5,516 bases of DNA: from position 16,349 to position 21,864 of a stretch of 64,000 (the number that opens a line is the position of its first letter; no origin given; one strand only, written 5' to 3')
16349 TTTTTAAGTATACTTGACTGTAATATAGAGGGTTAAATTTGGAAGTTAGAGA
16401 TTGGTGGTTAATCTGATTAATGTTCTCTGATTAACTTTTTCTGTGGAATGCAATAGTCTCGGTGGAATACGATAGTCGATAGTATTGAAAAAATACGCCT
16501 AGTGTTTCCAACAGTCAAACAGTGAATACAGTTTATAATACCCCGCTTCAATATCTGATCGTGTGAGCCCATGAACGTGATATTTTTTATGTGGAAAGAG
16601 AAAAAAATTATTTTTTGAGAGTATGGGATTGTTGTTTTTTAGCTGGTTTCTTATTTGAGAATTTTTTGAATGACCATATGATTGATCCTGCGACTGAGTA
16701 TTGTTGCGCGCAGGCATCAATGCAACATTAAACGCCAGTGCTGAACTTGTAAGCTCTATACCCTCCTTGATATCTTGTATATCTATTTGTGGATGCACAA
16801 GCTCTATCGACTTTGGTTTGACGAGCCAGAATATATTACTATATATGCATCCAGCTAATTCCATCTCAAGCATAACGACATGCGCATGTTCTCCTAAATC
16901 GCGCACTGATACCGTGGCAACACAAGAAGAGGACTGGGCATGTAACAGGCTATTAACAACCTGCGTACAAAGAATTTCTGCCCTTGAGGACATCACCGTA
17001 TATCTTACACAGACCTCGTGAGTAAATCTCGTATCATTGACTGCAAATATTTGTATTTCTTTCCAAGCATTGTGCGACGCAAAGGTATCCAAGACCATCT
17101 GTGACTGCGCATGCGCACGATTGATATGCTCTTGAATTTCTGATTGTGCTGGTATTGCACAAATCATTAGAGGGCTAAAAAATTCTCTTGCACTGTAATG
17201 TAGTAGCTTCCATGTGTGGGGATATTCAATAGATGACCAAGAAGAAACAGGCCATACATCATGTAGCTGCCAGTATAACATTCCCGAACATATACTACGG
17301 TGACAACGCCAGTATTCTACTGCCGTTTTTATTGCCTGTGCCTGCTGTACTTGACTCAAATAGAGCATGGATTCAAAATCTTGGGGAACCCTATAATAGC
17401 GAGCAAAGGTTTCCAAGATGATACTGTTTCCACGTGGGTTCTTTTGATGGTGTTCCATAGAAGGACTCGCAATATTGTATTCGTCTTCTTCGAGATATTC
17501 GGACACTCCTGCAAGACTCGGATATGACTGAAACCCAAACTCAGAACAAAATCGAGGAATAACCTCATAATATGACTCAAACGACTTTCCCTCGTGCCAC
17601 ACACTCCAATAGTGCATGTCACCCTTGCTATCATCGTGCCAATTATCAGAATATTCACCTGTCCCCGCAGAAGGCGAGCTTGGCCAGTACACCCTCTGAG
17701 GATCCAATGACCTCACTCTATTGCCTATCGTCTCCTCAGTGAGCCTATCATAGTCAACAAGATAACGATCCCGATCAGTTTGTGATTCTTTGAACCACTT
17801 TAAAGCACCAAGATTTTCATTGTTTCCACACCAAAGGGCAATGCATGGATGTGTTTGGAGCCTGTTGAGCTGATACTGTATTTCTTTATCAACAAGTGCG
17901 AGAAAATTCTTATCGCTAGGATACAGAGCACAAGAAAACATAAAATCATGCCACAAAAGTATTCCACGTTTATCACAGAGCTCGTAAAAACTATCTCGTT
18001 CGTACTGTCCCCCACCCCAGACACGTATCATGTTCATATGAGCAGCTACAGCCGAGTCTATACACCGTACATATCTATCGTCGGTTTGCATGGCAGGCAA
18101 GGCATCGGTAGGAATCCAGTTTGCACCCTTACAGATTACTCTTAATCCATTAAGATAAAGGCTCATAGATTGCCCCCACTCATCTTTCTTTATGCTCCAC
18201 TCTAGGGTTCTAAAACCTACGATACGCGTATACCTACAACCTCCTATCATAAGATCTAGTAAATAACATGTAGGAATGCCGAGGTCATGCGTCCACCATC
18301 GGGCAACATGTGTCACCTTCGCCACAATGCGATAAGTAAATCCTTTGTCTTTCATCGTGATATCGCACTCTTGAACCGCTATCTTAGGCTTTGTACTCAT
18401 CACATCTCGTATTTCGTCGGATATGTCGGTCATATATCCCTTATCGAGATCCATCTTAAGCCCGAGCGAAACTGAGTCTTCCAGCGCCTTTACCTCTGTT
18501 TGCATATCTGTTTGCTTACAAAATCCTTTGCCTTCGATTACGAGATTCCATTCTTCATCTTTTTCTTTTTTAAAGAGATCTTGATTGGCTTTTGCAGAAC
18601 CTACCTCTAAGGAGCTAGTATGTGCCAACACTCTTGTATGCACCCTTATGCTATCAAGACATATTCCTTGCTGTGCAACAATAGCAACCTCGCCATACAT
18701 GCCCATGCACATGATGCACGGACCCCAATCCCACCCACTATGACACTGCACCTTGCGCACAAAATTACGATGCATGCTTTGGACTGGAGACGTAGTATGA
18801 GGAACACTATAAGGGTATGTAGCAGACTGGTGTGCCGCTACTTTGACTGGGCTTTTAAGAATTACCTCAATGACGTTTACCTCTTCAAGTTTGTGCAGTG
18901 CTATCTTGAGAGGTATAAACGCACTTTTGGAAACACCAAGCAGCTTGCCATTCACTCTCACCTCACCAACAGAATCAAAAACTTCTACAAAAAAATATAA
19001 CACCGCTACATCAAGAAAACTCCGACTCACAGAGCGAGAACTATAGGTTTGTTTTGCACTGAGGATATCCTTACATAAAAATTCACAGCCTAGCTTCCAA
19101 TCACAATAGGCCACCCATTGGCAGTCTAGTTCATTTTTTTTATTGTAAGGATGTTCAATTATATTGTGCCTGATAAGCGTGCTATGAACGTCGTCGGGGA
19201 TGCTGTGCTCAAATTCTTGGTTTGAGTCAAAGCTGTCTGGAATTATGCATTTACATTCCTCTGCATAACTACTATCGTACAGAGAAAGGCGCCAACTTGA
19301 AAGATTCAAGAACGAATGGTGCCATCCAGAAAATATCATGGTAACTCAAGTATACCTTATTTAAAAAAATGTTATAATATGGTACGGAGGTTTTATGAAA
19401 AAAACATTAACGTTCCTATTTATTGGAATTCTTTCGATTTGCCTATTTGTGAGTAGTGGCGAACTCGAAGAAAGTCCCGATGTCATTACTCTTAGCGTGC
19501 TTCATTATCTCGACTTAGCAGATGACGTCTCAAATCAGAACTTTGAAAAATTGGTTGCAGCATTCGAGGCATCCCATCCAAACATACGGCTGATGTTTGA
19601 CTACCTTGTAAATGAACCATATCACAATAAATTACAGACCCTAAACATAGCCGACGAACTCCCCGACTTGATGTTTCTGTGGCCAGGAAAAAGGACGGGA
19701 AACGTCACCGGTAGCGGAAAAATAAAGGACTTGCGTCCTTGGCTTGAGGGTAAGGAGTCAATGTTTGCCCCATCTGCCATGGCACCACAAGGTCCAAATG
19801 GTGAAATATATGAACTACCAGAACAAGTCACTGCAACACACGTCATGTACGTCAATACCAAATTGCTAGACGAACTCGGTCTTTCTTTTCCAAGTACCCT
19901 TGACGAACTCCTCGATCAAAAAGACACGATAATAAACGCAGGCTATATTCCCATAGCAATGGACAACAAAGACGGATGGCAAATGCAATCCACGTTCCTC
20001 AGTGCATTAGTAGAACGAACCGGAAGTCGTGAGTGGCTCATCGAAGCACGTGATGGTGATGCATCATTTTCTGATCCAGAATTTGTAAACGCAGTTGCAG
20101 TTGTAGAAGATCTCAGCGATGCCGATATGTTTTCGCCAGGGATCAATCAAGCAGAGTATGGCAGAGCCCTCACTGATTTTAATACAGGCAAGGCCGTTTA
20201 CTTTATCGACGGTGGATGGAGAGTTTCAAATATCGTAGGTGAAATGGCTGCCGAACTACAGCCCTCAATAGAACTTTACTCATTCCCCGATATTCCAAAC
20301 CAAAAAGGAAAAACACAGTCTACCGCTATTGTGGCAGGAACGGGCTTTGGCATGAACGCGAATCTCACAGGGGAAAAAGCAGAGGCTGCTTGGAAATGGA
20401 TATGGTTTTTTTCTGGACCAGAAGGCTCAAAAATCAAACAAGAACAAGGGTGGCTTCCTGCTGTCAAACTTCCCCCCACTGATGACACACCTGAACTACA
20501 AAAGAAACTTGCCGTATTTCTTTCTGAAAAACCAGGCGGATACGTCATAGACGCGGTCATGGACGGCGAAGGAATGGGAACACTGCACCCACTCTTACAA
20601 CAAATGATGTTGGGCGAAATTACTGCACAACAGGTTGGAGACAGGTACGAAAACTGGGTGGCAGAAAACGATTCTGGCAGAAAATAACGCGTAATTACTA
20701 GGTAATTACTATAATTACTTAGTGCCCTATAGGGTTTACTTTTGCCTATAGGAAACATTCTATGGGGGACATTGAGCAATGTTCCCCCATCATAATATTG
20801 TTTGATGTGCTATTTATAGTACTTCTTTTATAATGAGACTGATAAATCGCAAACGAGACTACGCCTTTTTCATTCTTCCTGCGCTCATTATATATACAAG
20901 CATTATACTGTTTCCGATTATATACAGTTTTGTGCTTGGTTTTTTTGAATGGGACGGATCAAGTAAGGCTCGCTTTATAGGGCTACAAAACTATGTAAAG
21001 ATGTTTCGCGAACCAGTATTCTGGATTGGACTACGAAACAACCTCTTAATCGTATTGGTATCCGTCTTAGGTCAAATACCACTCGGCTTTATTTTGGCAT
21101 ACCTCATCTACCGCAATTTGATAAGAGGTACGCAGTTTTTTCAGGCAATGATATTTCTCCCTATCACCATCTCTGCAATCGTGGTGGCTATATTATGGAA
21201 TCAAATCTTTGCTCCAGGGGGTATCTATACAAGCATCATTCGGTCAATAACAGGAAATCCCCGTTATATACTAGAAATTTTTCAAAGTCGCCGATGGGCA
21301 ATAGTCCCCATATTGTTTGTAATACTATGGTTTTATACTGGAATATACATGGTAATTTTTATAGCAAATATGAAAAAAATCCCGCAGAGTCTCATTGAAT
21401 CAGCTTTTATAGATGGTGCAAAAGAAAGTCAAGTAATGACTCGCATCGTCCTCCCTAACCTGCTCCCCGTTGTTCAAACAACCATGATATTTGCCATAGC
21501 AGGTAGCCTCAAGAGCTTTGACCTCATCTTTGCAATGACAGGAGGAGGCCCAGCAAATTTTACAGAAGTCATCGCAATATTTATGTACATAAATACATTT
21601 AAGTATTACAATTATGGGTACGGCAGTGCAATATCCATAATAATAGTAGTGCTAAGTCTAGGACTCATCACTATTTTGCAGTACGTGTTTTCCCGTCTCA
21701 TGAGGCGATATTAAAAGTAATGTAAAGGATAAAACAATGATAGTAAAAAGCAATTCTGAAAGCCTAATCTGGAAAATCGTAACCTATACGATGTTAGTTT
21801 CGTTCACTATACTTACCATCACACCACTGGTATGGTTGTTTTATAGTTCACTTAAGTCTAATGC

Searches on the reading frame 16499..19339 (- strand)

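Call 16: search_protein_families(library=ncbifam, proteins=[window:16499-19339:-], max_evalue=0.00001)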
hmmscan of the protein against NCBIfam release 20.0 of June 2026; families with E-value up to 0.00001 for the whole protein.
window:16499-19339:- (946 aa): 0 families

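Call 91: search_protein_families(library=pfam, proteins=[window:16499-19339:-], max_evalue=0.0001)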
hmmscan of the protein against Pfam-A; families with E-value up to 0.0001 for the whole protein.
window:16499-19339:- (946 aa): 2 families
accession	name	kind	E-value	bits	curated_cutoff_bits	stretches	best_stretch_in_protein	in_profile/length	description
PF22666.2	Glyco_hydro_2_N2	-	7.8e-28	98.1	27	1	43-215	12-166/167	Glycosyl hydrolase 2 galactose-binding domain-like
PF17786.7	Mannosidase_ig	-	9.3e-08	32.9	23.4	1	761-843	2-90/91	Mannosidase Ig/CBM-like domain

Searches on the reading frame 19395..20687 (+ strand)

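Call 16: search_protein_families(library=ncbifam, proteins=[window:19395-20687:+], max_evalue=0.00001)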
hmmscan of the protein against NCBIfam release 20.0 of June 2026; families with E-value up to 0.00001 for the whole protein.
window:19395-20687:+ (430 aa): 4 families
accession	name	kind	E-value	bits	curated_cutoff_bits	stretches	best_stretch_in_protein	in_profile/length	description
TIGR03850.1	bind_CPR_0540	equivalog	6.4e-10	38.2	299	1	135-359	148-365/437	carbohydrate ABC transporter substrate-binding protein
NF040930.1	ABC_arch_GlcS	equivalog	2.2e-09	36.7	500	1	134-278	109-255/444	glucose ABC transporter substrate-binding protein GlcS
TIGR03851.1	chitin_NgcE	equivalog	4.9e-08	32.3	399.65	1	126-300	141-311/450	N-acetylglucosamine/diacetylchitobiose ABC transporter substrate-binding protein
NF053763.1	ABCarbgalBndGanS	equivalog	2.5e-07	29.8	700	1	48-357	51-345/420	galactooligosaccharide ABC transporter substrate-binding protein GanS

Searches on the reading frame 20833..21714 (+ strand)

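Call 16: search_protein_families(library=ncbifam, proteins=[window:20833-21714:+], max_evalue=0.00001)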
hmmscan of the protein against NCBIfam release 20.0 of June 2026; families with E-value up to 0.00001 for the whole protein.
window:20833-21714:+ (293 aa): 13 families
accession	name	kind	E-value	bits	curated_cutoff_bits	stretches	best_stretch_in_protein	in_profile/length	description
NF040931.1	ABC_arch_GlcT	equivalog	8e-28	97.8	360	1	14-288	2-271/278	glucose ABC transporter permease GlcT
NF007852.0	PRK10561.1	equivalog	2.2e-22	80.2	335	1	13-288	17-289/295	sn-glycerol-3-phosphate ABC transporter permease UgpA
NF011624.0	PRK15050.1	equivalog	7.5e-16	58.1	247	1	11-291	25-291/297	2-aminoethylphosphonate ABC transporter permease subunit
TIGR00969.1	3a0106s02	subfamily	2.6e-13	50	240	1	18-280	24-264/272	sulfate ABC transporter permease subunit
NF008232.0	PRK10999.1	equivalog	5e-12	45.3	392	1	49-286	265-514/520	maltose ABC transporter permease MalF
TIGR02139.1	permease_CysT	equivalog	2.8e-11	43.5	246.1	1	45-286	30-259/265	sulfate ABC transporter permease subunit CysT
TIGR03262.1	PhnU2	equivalog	2.8e-11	42.8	593.25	1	18-284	11-255/546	putative 2-aminoethylphosphonate ABC transporter permease subunit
NF008208.0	PRK10971.1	equivalog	1.3e-10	41.3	415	1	49-292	42-273/277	sulfate/thiosulfate ABC transporter permease CysT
TIGR02141.1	modB_ABC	equivalog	4.7e-10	39.5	182.6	1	72-284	5-204/208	molybdate ABC transporter permease subunit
TIGR03226.1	PhnU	equivalog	5.8e-09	35.8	283.45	1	10-288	42-306/311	2-aminoethylphosphonate ABC transporter permease subunit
NF040932.1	ABC_arch_GlcU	equivalog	1.3e-07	31.6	340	1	51-282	48-256/272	glucose ABC transporter permease GlcU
TIGR02140.1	permease_CysW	equivalog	2.4e-06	27.3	329.1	1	46-281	28-249/261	sulfate ABC transporter permease subunit CysW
NF006939.0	PRK09421.1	equivalog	5.3e-06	26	262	1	70-282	15-215/230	molybdate ABC transporter permease subunit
